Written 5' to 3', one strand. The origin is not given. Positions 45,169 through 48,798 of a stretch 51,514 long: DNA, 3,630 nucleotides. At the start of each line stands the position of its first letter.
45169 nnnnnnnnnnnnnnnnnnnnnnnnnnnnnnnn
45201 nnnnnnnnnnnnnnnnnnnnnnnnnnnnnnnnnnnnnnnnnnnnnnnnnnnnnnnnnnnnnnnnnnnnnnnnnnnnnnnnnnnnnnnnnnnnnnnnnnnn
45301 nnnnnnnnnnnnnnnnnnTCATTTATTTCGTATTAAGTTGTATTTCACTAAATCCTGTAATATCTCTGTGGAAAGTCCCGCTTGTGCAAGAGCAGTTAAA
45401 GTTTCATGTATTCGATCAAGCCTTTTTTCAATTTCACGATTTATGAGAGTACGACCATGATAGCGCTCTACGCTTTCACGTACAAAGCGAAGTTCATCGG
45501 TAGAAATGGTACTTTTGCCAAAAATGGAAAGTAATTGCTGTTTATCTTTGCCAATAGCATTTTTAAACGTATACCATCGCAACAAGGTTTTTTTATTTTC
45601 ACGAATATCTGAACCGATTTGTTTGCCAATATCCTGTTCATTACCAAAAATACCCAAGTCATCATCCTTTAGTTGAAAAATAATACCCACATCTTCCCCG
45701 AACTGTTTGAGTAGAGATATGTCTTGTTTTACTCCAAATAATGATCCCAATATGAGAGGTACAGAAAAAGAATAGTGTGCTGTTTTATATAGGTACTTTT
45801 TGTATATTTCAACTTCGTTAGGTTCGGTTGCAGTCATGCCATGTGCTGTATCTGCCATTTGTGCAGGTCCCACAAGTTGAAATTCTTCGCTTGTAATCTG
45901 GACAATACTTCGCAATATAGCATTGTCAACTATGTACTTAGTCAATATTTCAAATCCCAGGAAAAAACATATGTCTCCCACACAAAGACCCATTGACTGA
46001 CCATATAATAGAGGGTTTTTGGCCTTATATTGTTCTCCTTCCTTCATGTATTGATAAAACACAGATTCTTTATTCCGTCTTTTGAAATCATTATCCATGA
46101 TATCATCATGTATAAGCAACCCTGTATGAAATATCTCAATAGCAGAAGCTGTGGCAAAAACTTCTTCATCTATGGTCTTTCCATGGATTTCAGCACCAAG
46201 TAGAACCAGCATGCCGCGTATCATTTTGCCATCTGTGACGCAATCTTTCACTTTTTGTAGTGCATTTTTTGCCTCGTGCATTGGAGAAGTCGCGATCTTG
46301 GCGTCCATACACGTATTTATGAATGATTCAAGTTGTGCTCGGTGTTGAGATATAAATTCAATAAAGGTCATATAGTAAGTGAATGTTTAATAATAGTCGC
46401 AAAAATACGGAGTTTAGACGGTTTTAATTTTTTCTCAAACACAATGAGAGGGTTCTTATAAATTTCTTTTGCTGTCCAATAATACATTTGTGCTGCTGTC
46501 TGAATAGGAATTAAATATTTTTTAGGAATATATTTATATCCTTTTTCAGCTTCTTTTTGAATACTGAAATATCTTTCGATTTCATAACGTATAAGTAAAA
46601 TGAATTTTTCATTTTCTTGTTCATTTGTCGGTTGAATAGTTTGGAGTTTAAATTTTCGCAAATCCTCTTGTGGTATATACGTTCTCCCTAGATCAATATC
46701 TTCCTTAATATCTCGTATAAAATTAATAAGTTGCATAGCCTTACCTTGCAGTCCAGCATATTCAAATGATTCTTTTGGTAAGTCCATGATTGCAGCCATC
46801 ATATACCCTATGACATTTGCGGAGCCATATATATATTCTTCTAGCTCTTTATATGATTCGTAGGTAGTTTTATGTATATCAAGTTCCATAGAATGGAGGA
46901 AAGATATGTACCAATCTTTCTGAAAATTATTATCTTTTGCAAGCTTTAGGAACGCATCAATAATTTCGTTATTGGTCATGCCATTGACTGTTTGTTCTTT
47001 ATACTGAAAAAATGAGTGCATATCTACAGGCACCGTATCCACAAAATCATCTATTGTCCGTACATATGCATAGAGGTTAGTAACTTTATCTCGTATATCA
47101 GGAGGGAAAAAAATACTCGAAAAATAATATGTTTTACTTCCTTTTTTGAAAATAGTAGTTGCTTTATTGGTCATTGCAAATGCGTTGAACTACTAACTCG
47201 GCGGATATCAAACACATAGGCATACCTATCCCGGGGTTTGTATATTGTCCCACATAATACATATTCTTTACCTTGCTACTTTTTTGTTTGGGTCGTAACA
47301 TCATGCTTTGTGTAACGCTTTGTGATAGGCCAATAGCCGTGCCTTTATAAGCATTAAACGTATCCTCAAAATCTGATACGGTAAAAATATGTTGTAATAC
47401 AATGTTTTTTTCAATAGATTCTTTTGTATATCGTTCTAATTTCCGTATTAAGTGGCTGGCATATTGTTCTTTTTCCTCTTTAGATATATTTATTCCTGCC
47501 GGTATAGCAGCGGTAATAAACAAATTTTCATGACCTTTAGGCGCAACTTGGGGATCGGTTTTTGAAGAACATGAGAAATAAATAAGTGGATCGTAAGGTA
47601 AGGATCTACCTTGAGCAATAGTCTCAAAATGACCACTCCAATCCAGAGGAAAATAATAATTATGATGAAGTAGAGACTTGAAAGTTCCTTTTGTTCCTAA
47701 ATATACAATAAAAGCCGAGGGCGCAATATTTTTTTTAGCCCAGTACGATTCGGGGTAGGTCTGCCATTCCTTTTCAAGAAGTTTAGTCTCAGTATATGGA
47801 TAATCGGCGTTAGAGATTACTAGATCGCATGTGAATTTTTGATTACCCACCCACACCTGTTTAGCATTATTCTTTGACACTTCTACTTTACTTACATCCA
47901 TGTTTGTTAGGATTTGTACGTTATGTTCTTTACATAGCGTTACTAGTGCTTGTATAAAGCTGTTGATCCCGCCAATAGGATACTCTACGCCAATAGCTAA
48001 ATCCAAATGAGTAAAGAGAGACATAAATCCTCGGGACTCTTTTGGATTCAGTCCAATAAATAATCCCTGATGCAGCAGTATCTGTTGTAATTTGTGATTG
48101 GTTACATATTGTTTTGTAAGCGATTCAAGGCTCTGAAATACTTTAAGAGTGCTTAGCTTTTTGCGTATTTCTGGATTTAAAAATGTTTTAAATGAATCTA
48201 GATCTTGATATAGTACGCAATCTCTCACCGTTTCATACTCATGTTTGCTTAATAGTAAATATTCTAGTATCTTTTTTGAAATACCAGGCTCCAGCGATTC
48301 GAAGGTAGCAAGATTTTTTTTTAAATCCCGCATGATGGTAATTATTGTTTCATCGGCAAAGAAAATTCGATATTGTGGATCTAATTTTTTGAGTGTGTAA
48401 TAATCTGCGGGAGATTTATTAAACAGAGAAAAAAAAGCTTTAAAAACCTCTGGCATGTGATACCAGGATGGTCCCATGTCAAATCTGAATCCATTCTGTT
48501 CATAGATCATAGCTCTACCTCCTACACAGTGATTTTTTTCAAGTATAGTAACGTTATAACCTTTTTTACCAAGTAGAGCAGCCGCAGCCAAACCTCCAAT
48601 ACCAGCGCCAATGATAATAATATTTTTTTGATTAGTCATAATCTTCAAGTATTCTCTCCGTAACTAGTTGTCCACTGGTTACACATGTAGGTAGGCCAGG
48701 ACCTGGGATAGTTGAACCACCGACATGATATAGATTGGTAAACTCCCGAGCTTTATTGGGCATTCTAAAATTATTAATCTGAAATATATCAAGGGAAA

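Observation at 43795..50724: Seven-gene overlapping carotenoid operon with a lycopene-elongase-like prenyltransferase and a glycosyltransferase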

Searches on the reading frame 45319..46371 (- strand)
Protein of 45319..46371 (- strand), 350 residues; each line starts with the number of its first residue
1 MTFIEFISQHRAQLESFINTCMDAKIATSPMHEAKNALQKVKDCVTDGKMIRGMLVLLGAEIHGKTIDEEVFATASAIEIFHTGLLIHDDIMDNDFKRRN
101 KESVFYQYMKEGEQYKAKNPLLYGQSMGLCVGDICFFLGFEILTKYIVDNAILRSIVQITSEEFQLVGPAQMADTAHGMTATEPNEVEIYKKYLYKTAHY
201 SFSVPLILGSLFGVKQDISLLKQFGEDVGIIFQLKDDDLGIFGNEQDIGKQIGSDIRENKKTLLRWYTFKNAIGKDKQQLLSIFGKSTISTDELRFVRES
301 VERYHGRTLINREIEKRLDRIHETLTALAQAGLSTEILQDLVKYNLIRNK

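Call 3: search_protein_families(library=pfam, proteins=[window:45319-46371:-], max_evalue=0.01)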
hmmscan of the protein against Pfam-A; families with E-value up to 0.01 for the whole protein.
window:45319-46371:- (350 aa): 1 family
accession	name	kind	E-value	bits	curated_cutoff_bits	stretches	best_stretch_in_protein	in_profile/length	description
PF00348.22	polyprenyl_synt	-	1.5e-43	149.3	27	1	44-297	11-247/251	Polyprenyl synthetase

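Call 4: search_protein_families(library=ncbifam, proteins=[window:45319-46371:-], max_evalue=0.01)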
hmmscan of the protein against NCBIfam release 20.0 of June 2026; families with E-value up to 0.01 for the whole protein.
window:45319-46371:- (350 aa): 16 families
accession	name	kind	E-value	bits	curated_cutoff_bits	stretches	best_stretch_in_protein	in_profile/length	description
NF041169.1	f2_encap_cargo4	exception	4.3e-43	147.8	450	1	47-348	49-332/334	family 2 encapsulin nanocompartment cargo protein polyprenyl transferase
NF040698.1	IdsA_Meth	equivalog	1.3e-35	123.2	468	1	33-349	29-327/328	short chain isoprenyl diphosphate synthase IdsA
NF041003.1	GGPP_syn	equivalog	2.4e-31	109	500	1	45-303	37-279/326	geranylgeranyl diphosphate synthase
NF042416.1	GFPPS_Mycobact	equivalog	5.7e-27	94.6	600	1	45-328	39-328/350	bifunctional (2E,6E)-farnesyl/geranyl diphosphate synthase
NF045485.1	FPPsyn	subfamily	1.9e-25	89.6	275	1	12-278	6-257/288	farnesyl diphosphate synthase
NF045549.1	GGPPsyn_IdsB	equivalog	3.3e-22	79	475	1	45-336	62-333/346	geranylgeranyl diphosphate synthase IdsB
NF045628.1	HxpDPsynlarge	equivalog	1.6e-18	66.8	500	2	45-110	32-96/311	hexaprenyl-diphosphate synthase large subunit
TIGR02748.1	GerC3_HepT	equivalog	9.3e-18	64.4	456.55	1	46-344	41-313/319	heptaprenyl diphosphate synthase component II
NF045685.1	GGPPSynCrtE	equivalog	1.2e-17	63.9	460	1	18-272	14-256/293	geranylgeranyl diphosphate synthase CrtE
NF042417.1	NPPPS_Mycobact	equivalog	3e-16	59.4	600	1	45-348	53-333/335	nonaprenyl/(2E,6E)-farnesyl/geranylgeranyl diphosphat synthase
NF040789.2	gerfarn_diphsyn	equivalog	7.4e-16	58.2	560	2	196-302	193-298/345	geranylfarnesyl diphosphate synthase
NF008140.0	PRK10888.1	equivalog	9.5e-14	51.4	412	1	47-278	43-253/323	octaprenyl diphosphate synthase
TIGR02749.1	prenyl_cyano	equivalog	1.6e-13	50.3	383.2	2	195-348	172-320/322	solanesyl diphosphate synthase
NF007877.0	PRK10581.1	equivalog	1e-12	47.9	321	1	6-272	3-259/299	(2E,6E)-farnesyl diphosphate synthase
NF040936.1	hexpp_archaea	equivalog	2.9e-12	46.5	400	1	1-108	1-100/275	hexaprenyl pyrophosphate synthase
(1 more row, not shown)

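Call 37: search_solved_structures(query=window:45319-46371:-, max_evalue=1e-10)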
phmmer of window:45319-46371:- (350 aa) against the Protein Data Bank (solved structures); distinct sequences matched with E-value up to 1e-10: 49.
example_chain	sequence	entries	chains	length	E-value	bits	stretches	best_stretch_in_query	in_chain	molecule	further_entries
1wy0_A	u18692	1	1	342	1.3e-24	90.4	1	46-289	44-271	geranylgeranyl pyrophosphate synthetase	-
8f8f_A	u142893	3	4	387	3.8e-21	79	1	43-325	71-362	(2E,6E)-farnesyl diphosphate synthase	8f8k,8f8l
3lk5_A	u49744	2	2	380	8e-21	77.9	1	47-324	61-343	Geranylgeranyl pyrophosphate synthase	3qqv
6kd7_A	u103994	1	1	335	9.5e-20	74.4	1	47-271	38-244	Polyprenyl synthetase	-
3rmg_A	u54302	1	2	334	4.6e-16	62.3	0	30-104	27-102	Octaprenyl-diphosphate synthase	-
3mav_A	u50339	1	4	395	9.3e-16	61.3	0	189-292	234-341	Farnesyl pyrophosphate synthase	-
3cc9_A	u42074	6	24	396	9.4e-16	61.3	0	189-292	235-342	Putative farnesyl pyrophosphate synthase | Farnesyl pyrophosphate synthase, putative | Farnesyl pyrophosphate synthase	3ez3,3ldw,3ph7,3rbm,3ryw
9nsr_A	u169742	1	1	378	1.1e-15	61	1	47-333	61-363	Bifunctional farnesyl/geranylgeranyl diphosphate synthase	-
5hn7_A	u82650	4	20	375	1.5e-15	60.5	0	189-292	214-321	Farnesyl pyrophosphate synthase, putative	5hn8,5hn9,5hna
3nf2_A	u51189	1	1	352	2.7e-15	59.7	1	47-264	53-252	Putative polyprenyl synthetase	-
5e8h_A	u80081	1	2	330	3.9e-15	59.2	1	18-265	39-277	Geranylgeranyl pyrophosphate synthase 3, chloroplastic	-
3lmd_A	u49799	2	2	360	3.9e-15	59.2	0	169-341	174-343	Geranylgeranyl pyrophosphate synthase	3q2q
2ftz_A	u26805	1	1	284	5.4e-15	58.8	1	45-264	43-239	geranyltranstransferase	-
5ayp_A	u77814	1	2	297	5.6e-15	58.7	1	44-263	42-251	Farnesyl diphosphate synthase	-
1wmw_A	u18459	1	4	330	1e-14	57.8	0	47-104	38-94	geranylgeranyl diphosphate synthetase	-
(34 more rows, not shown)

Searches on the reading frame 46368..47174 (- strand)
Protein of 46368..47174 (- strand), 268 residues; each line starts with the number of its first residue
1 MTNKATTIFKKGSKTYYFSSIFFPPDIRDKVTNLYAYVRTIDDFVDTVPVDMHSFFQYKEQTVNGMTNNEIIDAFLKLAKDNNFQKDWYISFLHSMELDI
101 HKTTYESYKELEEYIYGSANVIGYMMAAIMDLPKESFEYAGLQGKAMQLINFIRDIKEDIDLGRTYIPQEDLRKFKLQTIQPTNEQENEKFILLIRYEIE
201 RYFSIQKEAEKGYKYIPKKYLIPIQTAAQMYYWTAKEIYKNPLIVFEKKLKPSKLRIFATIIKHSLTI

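Call 3: search_protein_families(library=pfam, proteins=[window:46368-47174:-], max_evalue=0.01)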
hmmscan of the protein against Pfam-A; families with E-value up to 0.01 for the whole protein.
window:46368-47174:- (268 aa): 1 family
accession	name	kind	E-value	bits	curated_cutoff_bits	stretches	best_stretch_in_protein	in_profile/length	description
PF00494.24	SQS_PSY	-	1.9e-50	172.5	26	1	10-256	2-263/263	Squalene/phytoene synthase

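Call 4: search_protein_families(library=ncbifam, proteins=[window:46368-47174:-], max_evalue=0.01)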
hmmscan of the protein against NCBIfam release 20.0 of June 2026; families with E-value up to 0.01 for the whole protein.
window:46368-47174:- (268 aa): 6 families
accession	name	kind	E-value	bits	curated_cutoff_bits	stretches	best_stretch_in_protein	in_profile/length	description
TIGR03465.1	HpnD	equivalog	1.4e-36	125.9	278.6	1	13-266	6-266/267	presqualene diphosphate synthase HpnD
TIGR03464.1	HpnC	equivalog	6.1e-27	94.8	250.45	1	18-255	11-256/267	squalene synthase HpnC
NF045686.1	PhytoSynCyanob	equivalog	1.2e-25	90.2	550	1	7-251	26-290/310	15-cis-phytoene synthase CrtB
NF042419.1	Phyto_syn_CrtB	equivalog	2.3e-22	79.9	480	1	3-253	5-271/306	15-cis-phytoene synthase CrtB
NF045921.1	PhytnSynCrtBRhod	equivalog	5.8e-22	78.5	500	1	6-242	11-253/307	15-cis-phytoene synthase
TIGR01559.1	squal_synth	equivalog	0.0041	16.4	286.75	1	138-178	169-209/337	squalene synthase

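Call 39: search_solved_structures(query=window:46368-47174:-, max_evalue=0.00001)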
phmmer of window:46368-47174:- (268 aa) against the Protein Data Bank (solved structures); distinct sequences matched with E-value up to 0.00001: 10.
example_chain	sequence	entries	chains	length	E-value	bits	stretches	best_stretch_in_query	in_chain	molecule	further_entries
5iys_A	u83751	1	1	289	9.1e-17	64.6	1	7-256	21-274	Phytoene synthase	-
3ae0_A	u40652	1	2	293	5.4e-15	58.8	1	7-198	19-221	Dehydrosqualene synthase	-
3vjd_A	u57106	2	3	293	1.2e-14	57.7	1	7-197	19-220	Dehydrosqualene synthase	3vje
4e9u_A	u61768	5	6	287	1.9e-14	56.9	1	7-198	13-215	Dehydrosqualene synthase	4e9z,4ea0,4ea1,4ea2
2zco_A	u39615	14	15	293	2.2e-14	56.8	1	7-198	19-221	Dehydrosqualene synthase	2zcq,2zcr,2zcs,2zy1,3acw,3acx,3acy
4f6v_A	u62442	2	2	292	2.3e-14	56.7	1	7-198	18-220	Dehydrosqualene synthase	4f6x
3adz_A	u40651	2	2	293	2.4e-13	53.4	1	7-198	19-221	Dehydrosqualene synthase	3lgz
4hd1_A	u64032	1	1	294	3e-13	53.1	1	16-179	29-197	Squalene synthase HpnC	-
8is6_A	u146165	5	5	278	3.3e-13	52.9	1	7-249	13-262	CrtM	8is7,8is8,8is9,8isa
7vwt_A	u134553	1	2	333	7.5e-06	28.8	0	63-179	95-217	CqsB4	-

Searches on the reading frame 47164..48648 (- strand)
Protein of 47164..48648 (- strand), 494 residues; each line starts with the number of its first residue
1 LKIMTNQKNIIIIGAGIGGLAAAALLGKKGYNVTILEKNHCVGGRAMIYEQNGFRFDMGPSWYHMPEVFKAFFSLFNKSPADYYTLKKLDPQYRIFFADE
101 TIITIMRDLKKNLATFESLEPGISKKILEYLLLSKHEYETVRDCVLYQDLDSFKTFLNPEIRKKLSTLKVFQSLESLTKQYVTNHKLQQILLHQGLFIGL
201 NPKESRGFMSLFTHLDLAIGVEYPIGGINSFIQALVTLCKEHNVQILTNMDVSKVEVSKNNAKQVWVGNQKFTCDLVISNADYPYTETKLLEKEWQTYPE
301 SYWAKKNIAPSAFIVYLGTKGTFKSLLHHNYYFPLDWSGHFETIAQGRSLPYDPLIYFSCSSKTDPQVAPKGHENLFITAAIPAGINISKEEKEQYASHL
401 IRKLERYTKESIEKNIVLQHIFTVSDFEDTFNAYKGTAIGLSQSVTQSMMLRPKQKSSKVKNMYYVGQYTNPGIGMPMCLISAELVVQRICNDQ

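Call 3: search_protein_families(library=pfam, proteins=[window:47164-48648:-], max_evalue=0.01)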
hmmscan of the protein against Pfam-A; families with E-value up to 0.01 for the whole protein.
window:47164-48648:- (494 aa): 13 families
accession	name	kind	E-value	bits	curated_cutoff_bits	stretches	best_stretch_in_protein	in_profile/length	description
PF01593.30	Amino_oxidase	-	6e-34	118.5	19.8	1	17-490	1-442/443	Flavin containing amine oxidoreductase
PF13450.12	NAD_binding_8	-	4.2e-18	65.8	21.9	1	12-77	1-66/68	NAD(P)-binding Rossmann-like domain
PF01266.30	DAO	-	5.4e-09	36.5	27.9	1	10-41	2-33/353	FAD dependent oxidoreductase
PF03486.20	HI0933_like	-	8.5e-08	32.4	50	1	9-44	2-37/244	HI0933-like protein Rossmann domain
PF07992.20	Pyr_redox_2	-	3.7e-07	30.3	26.1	1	9-49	2-43/291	Pyridine nucleotide-disulphide oxidoreductase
PF12831.13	FAD_oxidored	-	3.7e-07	30.2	27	1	10-46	2-38/416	FAD dependent oxidoreductase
PF06100.17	MCRA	-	1.6e-05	24.4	23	1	8-74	2-74/495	MCRA family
PF01946.23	Thi4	-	4.2e-05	23.3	26.2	1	7-46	17-57/235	Thi4 family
PF00890.30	FAD_binding_2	-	9.6e-05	22.2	20.4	1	10-44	2-36/414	FAD binding domain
PF13738.12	Pyr_redox_3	-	0.00011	22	30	1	11-49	1-39/305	Pyridine nucleotide-disulphide oxidoreductase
PF01494.25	FAD_binding_3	-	0.00022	21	22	1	10-51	4-47/349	FAD binding domain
PF00070.33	Pyr_redox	-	0.0011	19.9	22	0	9-43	1-35/82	Pyridine nucleotide-disulphide oxidoreductase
PF01262.27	AlaDh_PNT_C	-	0.0097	15.8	23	0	7-40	28-61/214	Alanine dehydrogenase/PNT, C-terminal domain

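Call 4: search_protein_families(library=ncbifam, proteins=[window:47164-48648:-], max_evalue=0.01)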
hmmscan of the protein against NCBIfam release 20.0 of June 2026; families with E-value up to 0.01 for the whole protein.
window:47164-48648:- (494 aa): 96 families (the best 25 are shown)
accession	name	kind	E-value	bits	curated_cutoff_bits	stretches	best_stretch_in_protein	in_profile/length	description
NF058655.1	CrtID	equivalog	9.3e-165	549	640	1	10-486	1-477/478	bifunctional phytoene desaturase/3,4-desaturase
TIGR02734.1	crtI_fam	subfamily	1.9e-132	442.5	238.1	1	11-493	2-491/504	phytoene desaturase family protein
NF042421.1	hydcarot_desat_CrtD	equivalog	3.6e-78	263.2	500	1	8-490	2-483/487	1-hydroxycarotenoid 3,4-desaturase CrtD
NF045637.1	carotdesatCrtDProt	equivalog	5.9e-56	190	580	1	10-493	1-485/485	1-hydroxycarotenoid 3,4-desaturase CrtD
TIGR02730.1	carot_isom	equivalog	6.2e-26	91.3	586.9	2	219-493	219-491/493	carotenoid isomerase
TIGR02733.1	desat_CrtD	equivalog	3.7e-23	82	549.7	1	8-493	2-491/492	C-3',4' desaturase CrtD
NF045689.1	BCarotKetCrtO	equivalog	1.8e-21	76.3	1000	3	344-474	377-521/563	beta-carotene ketolase CrtO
NF005560.0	PRK07233.1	equivalog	1.8e-16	60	252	2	9-64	2-54/435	hypothetical protein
TIGR03467.1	HpnE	equivalog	4.3e-12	46.1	283.05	1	10-59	1-52/430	hydroxysqualene dehydroxylase HpnE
NF005548.0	PRK07208.1-4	equivalog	9.2e-12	44.3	389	1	6-61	2-57/488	hypothetical protein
NF005545.0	PRK07208.1-1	equivalog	2.2e-10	39.5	451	1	4-61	4-62/504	hypothetical protein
NF005547.0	PRK07208.1-3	equivalog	2.8e-10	39.5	380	1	4-60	1-57/465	hypothetical protein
NF045599.1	bili_reduct_long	exception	1.6e-09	36.6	750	1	5-48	379-422/641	bilirubin reductase, long form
TIGR00562.1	proto_IX_ox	equivalog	2.6e-08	32.9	97.85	1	7-61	2-58/470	protoporphyrinogen oxidase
NF008843.0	PRK11883.1-3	equivalog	8.4e-08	31.7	406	1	8-61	2-57/424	protoporphyrinogen oxidase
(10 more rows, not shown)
